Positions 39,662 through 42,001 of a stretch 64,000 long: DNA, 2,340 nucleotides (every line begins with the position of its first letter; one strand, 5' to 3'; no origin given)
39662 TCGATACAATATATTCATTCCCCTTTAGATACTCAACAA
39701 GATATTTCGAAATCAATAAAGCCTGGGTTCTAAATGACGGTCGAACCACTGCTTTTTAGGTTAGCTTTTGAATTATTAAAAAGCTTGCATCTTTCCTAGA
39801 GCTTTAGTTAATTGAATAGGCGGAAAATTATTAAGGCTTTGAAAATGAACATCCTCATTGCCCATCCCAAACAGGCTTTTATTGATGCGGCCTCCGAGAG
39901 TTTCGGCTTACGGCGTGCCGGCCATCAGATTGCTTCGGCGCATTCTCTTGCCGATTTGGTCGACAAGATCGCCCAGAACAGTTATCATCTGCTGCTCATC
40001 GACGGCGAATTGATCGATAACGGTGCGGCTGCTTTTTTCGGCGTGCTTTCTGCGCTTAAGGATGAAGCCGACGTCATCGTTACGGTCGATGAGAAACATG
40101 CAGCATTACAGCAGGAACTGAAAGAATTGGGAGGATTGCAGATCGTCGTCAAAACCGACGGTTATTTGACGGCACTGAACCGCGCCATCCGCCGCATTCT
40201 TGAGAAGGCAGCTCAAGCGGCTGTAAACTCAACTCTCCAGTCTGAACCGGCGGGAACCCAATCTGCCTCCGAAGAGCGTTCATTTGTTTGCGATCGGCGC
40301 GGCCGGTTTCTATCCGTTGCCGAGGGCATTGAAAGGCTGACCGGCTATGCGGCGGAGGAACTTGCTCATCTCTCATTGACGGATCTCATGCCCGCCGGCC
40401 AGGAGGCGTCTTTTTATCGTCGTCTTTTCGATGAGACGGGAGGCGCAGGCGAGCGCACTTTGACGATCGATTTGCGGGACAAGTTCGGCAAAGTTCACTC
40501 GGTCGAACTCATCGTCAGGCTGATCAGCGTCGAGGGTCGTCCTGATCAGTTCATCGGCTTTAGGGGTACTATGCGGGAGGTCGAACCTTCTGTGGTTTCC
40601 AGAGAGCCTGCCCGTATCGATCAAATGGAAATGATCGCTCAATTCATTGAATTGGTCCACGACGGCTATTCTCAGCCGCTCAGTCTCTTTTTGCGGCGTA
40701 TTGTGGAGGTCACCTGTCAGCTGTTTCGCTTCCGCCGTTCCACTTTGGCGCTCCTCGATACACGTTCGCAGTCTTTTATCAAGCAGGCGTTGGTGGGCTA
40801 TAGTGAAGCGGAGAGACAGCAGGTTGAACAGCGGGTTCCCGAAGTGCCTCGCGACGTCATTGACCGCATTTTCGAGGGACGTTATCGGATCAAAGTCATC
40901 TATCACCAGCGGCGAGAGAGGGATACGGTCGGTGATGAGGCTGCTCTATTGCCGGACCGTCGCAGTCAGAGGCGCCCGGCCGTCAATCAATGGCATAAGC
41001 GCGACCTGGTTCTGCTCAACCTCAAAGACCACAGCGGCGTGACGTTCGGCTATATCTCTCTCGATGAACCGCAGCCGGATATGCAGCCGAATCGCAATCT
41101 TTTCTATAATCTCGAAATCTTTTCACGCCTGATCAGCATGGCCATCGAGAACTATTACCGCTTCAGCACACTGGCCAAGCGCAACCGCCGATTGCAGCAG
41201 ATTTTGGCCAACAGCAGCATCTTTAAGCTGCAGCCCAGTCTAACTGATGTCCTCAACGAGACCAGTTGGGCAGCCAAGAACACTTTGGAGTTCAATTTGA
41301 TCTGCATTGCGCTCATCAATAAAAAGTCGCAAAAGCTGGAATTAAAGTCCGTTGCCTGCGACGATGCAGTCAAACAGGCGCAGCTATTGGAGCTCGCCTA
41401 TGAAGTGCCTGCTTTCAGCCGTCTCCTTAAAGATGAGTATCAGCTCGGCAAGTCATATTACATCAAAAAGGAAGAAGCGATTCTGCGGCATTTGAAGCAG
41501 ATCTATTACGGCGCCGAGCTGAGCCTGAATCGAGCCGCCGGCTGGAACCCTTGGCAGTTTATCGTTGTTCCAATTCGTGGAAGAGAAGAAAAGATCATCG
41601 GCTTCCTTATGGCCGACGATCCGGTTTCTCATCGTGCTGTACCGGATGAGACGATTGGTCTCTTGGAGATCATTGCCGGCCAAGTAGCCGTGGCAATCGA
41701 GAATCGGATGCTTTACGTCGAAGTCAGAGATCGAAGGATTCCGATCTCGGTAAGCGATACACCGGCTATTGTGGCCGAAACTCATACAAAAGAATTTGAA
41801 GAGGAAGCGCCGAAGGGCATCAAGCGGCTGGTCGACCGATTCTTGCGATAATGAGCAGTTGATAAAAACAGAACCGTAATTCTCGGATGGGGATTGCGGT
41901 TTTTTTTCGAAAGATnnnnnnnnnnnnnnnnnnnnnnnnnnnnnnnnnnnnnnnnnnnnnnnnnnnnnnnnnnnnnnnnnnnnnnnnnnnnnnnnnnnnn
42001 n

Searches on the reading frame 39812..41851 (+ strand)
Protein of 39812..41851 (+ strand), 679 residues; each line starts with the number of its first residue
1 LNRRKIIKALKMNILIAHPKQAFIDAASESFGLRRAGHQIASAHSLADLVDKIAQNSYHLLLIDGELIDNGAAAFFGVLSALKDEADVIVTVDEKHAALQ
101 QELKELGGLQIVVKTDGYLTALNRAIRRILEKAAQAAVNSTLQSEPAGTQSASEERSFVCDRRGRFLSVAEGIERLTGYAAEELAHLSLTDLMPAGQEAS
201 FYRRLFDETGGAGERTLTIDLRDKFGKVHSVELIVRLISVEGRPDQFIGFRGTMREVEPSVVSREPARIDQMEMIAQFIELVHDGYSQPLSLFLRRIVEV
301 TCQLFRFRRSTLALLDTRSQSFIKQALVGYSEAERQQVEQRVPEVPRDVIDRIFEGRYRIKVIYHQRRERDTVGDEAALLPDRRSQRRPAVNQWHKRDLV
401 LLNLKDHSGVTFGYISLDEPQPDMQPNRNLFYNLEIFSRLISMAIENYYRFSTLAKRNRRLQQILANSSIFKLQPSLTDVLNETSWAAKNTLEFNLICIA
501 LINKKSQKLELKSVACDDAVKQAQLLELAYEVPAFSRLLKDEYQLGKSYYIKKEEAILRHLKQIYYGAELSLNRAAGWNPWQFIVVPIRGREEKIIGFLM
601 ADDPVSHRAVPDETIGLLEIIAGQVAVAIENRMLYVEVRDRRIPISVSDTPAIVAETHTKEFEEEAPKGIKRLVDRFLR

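Call 4: search_protein_families(library=pfam, proteins=[window:39812-41851:+], max_evalue=0.01)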
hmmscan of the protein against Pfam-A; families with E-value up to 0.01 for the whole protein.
window:39812-41851:+ (679 aa): 8 families
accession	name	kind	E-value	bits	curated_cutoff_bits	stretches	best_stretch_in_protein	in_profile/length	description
PF01590.32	GAF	-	2.3e-07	31.9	22.4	1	574-629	83-133/133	GAF domain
PF13492.12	GAF_3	-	1.9e-06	28.8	27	1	583-631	83-129/129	GAF domain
PF13185.12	GAF_2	-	1.9e-06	28.6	28.6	1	476-630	3-136/136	GAF domain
PF00989.32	PAS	-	6.2e-06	26.6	22.6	1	157-250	14-106/113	PAS fold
PF13426.13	PAS_9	-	5.3e-05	23.9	27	1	158-256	5-100/103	PAS domain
PF08448.16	PAS_4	-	0.00046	20.8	23.1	0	158-200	9-51/110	PAS fold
PF11849.14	DUF3369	-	0.0021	18.8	27.2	0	607-637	137-167/168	Domain of unknown function (DUF3369)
PF08447.18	PAS_3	-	0.0083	16.8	25.6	0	167-250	2-88/89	PAS fold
